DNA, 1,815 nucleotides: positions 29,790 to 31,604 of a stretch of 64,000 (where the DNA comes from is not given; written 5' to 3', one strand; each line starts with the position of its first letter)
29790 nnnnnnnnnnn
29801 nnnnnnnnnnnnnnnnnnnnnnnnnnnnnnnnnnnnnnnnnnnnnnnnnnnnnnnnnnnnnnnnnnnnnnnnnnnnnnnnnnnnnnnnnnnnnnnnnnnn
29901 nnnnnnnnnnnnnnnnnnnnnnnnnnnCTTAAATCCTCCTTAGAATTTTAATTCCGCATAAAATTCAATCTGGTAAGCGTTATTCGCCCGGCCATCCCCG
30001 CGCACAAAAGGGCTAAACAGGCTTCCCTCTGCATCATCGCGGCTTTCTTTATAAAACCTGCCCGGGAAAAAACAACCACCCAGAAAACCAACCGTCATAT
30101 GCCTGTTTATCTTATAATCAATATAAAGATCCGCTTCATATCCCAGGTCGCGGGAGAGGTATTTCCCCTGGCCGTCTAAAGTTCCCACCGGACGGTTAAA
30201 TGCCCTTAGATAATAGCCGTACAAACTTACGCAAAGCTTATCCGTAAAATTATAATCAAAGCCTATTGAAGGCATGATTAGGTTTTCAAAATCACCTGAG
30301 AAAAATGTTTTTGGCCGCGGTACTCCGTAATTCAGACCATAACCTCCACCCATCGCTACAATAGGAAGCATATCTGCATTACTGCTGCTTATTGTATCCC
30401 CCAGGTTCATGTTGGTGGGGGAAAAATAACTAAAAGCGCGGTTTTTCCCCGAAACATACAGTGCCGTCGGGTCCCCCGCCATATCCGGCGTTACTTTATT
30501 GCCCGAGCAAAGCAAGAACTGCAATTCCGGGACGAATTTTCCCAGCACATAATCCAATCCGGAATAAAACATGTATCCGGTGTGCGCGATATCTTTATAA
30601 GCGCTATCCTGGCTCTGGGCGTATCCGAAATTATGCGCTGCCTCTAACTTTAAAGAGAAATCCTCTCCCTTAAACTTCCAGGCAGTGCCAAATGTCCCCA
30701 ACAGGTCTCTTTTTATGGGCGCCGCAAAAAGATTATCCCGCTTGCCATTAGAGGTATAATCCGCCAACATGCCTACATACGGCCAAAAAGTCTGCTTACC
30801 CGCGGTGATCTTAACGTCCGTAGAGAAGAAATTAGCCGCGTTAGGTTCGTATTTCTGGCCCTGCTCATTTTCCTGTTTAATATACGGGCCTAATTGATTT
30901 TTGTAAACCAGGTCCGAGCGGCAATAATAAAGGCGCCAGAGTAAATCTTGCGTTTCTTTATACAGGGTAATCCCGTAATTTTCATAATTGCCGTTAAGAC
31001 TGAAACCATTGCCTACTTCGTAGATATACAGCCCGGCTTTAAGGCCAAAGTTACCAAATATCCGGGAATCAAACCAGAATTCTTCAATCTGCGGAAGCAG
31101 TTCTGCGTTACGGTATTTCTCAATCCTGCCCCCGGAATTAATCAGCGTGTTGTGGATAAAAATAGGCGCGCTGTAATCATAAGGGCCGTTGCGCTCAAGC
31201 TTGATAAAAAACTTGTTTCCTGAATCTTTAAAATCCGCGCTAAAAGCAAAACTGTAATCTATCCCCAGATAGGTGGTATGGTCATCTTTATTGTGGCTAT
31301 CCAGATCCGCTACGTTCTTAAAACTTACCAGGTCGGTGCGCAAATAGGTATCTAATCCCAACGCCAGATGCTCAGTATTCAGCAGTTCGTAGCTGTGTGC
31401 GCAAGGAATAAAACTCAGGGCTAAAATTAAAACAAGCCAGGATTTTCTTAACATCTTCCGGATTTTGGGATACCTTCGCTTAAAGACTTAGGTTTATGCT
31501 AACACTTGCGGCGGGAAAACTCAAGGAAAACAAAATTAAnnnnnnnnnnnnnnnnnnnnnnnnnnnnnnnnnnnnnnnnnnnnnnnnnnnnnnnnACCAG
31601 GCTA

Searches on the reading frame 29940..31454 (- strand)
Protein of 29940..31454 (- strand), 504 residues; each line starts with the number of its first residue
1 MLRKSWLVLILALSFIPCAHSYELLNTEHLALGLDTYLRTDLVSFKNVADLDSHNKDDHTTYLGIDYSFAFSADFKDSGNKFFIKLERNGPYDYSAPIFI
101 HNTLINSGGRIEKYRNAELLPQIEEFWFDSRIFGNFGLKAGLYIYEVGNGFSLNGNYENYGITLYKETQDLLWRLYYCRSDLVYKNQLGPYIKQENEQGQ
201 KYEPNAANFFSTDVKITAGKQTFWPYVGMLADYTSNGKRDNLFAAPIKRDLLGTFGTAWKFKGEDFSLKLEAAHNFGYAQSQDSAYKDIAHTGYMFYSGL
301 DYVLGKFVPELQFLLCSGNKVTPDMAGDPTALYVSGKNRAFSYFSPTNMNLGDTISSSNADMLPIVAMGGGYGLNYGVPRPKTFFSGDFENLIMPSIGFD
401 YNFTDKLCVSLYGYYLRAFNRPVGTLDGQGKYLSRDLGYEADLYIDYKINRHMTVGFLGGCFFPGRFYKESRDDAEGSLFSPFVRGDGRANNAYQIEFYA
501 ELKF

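Call 11: search_protein_families(library=pfam, proteins=[window:29940-31454:-], max_evalue=0.001)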
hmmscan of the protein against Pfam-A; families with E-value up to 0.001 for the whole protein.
window:29940-31454:- (504 aa): 1 family
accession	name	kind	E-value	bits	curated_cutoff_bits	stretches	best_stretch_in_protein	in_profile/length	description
PF13372.12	Alginate_exp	-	0.00023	20.5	25.2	1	434-477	347-390/395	Alginate export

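Call 68: search_solved_structures(query=window:29940-31454:-, max_evalue=10)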
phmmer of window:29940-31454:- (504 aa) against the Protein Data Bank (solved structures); distinct sequences matched with E-value up to 10: 0.

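Call 69: search_protein_families(library=ncbifam, proteins=[window:29940-31454:-], max_evalue=0.001)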
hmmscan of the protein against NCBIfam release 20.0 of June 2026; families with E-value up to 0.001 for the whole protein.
window:29940-31454:- (504 aa): 0 families
